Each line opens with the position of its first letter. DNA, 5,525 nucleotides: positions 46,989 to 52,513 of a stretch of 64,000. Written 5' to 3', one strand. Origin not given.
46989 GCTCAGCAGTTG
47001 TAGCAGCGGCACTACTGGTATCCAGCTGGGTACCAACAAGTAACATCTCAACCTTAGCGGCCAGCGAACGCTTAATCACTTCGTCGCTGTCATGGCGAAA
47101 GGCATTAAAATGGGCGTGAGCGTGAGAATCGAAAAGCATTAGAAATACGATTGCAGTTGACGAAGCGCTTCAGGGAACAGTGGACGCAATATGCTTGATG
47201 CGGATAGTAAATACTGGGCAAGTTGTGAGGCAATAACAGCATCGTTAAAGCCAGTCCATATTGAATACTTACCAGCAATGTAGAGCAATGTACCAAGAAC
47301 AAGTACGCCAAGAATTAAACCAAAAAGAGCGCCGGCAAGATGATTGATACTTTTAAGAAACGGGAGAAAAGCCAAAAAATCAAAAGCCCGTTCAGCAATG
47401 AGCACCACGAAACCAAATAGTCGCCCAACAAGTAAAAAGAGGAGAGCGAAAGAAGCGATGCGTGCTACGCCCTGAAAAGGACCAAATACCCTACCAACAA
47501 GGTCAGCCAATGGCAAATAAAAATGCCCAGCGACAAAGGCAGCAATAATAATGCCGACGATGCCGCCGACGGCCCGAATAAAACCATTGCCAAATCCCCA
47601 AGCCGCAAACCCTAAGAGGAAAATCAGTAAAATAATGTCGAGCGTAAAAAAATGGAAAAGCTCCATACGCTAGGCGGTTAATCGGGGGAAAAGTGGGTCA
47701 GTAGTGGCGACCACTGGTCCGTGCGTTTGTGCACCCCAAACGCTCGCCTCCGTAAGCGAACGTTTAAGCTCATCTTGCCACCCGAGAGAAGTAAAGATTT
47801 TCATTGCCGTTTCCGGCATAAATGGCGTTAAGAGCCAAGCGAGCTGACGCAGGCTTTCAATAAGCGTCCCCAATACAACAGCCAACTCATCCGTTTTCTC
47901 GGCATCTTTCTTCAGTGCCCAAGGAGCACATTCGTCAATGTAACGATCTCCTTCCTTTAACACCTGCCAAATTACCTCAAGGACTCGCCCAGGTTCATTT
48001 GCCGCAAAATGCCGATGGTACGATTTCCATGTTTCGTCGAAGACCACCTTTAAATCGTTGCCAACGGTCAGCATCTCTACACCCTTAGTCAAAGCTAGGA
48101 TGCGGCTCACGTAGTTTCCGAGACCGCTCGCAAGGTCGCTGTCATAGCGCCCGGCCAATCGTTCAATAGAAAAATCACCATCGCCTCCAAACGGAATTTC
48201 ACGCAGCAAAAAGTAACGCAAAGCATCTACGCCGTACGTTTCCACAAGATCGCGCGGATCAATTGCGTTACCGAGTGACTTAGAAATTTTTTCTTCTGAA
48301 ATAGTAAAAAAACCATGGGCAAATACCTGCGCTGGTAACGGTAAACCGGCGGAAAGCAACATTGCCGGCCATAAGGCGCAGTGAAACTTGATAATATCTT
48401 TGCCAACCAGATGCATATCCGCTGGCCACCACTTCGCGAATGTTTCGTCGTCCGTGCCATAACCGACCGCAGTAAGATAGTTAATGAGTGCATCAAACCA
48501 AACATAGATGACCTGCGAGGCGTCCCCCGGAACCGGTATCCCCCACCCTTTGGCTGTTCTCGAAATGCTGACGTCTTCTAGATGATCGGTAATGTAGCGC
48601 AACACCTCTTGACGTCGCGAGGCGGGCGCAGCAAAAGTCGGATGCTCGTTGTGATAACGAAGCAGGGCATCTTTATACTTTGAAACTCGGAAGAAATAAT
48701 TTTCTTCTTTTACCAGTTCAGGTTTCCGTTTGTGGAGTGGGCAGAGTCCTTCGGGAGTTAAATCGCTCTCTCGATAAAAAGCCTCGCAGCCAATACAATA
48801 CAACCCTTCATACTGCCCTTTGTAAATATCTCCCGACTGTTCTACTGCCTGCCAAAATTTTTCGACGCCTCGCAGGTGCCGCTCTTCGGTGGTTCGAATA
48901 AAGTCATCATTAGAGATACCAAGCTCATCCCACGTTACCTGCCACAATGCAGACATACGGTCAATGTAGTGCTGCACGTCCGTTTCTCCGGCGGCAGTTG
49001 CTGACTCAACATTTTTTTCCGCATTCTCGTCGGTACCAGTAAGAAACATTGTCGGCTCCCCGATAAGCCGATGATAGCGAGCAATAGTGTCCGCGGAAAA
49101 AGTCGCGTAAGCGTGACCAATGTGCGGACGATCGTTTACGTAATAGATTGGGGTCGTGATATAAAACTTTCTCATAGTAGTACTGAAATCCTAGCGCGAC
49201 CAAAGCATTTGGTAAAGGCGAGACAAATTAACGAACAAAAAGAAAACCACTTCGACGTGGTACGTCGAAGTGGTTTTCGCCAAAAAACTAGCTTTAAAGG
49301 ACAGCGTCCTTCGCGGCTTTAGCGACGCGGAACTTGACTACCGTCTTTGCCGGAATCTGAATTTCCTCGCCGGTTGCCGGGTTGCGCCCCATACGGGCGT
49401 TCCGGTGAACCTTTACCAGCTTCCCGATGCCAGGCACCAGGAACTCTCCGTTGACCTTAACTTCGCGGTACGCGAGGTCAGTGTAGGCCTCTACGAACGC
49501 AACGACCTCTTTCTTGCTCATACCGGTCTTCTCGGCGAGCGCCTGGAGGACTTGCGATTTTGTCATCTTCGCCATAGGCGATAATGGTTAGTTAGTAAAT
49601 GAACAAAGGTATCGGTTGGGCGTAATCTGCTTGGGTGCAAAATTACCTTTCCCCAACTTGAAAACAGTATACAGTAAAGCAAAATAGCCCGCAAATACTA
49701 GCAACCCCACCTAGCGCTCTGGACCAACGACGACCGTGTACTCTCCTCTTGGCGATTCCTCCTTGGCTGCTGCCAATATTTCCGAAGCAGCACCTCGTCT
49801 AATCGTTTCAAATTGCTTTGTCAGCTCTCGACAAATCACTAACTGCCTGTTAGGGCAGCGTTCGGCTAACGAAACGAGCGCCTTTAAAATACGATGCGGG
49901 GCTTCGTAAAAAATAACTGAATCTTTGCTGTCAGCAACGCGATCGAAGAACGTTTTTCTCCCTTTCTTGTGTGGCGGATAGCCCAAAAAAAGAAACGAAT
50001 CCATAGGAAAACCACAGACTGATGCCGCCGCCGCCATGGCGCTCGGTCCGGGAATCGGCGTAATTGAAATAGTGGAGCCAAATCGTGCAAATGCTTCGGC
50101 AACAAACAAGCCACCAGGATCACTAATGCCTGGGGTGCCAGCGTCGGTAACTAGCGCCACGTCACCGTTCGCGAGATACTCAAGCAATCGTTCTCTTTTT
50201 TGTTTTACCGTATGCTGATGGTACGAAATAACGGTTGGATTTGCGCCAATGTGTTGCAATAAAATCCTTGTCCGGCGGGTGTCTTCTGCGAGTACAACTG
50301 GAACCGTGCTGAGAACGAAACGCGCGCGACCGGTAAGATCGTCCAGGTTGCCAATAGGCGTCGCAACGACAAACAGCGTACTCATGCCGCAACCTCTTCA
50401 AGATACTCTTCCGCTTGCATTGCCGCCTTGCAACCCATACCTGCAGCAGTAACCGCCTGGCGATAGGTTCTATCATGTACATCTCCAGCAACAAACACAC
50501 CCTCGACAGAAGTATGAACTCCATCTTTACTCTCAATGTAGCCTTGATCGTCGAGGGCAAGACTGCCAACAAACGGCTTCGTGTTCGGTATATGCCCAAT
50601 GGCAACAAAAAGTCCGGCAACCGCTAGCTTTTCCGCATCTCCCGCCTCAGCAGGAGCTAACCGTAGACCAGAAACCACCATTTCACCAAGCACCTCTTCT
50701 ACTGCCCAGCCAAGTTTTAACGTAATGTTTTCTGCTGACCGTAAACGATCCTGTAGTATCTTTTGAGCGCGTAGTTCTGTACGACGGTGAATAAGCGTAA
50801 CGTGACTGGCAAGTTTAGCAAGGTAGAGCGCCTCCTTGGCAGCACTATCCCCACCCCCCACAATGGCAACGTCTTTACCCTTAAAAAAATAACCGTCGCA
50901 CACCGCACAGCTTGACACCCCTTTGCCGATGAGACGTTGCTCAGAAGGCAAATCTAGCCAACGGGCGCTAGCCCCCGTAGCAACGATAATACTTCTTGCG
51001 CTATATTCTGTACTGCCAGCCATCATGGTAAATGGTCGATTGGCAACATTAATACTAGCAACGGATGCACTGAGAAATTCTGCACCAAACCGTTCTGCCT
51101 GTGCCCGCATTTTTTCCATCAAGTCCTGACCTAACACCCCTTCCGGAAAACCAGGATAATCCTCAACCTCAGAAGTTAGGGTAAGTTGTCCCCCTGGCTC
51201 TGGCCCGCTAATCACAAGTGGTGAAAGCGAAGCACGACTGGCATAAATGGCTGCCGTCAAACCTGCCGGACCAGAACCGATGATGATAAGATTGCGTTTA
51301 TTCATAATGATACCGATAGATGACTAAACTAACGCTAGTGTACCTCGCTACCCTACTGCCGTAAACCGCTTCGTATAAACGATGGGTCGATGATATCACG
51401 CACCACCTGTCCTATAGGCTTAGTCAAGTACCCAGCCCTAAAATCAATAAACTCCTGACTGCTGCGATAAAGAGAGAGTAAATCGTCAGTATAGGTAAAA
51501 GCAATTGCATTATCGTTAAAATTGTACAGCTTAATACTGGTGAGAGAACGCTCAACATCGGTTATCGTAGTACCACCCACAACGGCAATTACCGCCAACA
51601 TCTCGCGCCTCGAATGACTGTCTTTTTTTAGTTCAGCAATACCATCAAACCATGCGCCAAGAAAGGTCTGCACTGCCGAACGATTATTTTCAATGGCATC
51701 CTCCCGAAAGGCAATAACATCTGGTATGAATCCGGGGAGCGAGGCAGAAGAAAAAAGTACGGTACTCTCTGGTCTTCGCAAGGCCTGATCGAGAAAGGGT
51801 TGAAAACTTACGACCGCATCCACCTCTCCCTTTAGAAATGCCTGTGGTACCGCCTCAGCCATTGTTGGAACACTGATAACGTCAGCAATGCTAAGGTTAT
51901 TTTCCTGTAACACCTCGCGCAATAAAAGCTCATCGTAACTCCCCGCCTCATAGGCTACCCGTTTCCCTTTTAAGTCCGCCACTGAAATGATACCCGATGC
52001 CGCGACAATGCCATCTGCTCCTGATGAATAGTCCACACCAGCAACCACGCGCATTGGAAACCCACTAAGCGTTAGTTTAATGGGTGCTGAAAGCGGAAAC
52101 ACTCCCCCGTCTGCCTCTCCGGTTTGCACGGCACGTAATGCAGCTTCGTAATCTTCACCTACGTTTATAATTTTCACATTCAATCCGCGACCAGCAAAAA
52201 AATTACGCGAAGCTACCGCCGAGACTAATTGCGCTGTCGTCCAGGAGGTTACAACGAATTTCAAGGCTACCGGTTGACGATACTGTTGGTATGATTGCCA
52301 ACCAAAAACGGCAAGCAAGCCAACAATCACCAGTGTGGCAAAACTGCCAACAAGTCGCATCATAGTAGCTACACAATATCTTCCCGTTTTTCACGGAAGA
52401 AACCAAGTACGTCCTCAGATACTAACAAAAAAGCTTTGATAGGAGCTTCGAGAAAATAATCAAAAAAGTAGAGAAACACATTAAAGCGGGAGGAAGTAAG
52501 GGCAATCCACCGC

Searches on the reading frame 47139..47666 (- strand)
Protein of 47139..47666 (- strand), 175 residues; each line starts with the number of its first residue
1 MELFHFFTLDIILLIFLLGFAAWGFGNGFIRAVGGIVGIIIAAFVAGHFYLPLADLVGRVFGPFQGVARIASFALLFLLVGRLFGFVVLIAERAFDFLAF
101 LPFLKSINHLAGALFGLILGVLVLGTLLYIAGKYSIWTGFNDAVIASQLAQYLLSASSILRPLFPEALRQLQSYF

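Call 53: search_protein_families(library=pfam, proteins=[window:47139-47666:-], max_evalue=0.00001)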
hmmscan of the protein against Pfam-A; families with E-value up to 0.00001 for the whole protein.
window:47139-47666:- (175 aa): 1 family
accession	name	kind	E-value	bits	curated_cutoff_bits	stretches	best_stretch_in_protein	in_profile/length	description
PF02674.22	Colicin_V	-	1e-18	68.2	29.3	1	9-156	1-142/144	Colicin V production protein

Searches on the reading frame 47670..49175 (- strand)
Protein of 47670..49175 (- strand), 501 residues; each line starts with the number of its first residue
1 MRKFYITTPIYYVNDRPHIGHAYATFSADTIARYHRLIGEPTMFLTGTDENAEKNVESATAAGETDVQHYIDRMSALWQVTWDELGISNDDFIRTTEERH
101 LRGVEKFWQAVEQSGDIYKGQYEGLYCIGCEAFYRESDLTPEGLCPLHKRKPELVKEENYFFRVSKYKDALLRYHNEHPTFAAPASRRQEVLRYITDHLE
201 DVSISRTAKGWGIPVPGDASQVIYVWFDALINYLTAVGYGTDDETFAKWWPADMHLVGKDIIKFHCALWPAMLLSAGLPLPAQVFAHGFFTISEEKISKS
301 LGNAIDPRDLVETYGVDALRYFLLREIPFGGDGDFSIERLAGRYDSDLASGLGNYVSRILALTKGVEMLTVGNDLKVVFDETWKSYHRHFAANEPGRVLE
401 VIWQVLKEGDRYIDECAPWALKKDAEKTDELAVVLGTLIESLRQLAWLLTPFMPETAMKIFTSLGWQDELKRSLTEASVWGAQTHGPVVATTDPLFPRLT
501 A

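Call 54: search_protein_families(library=pfam, proteins=[window:47670-49175:-], max_evalue=0.00001)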
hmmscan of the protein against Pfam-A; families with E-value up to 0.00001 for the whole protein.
window:47670-49175:- (501 aa): 4 families
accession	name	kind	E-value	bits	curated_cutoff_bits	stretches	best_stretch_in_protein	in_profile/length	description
PF09334.17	tRNA-synt_1g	-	1.6e-101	340.3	20.1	2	144-359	168-390/391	tRNA synthetases class I (M)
PF00133.28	tRNA-synt_1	-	1.4e-27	96.9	22.7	2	221-328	297-406/414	tRNA synthetases class I (I, L, M and V)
PF01406.26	tRNA-synt_1e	-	8.4e-11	42.2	27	0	253-325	209-282/301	tRNA synthetases class I (C) catalytic domain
PF19303.5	Anticodon_3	-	2.2e-07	31.3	23.5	1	373-499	12-135/152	Anticodon binding domain of methionyl tRNA ligase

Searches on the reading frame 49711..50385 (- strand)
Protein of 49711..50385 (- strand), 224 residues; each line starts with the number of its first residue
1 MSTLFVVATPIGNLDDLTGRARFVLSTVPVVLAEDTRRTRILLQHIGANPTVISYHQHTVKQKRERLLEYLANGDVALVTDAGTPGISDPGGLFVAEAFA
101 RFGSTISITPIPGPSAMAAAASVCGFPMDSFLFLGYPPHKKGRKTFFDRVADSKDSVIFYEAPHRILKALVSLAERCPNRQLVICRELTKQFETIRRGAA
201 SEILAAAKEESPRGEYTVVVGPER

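Call 54: search_protein_families(library=pfam, proteins=[window:49711-50385:-], max_evalue=0.00001)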
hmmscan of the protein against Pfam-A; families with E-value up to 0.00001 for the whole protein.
window:49711-50385:- (224 aa): 1 family
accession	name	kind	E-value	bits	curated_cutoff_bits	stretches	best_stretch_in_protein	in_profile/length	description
PF00590.25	TP_methylase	-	1.4e-30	107.3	27.8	1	3-203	1-211/212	Tetrapyrrole (Corrin/Porphyrin) Methylases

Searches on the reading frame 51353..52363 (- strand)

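Call 54: search_protein_families(library=pfam, proteins=[window:51353-52363:-], max_evalue=0.00001)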
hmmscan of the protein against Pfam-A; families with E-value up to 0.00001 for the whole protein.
window:51353-52363:- (336 aa): 3 families
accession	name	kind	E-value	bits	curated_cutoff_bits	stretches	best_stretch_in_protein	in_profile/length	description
PF09084.16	NMT1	-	4.5e-21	76.2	20.5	1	52-246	12-210/216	NMT1/THI5 like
PF13379.11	NMT1_2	-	2.4e-13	51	24.7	1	33-259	7-251/252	NMT1-like family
PF12974.12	Phosphonate-bd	-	8e-06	25.8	27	0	67-235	34-213/242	ABC transporter, phosphonate, periplasmic substrate-binding protein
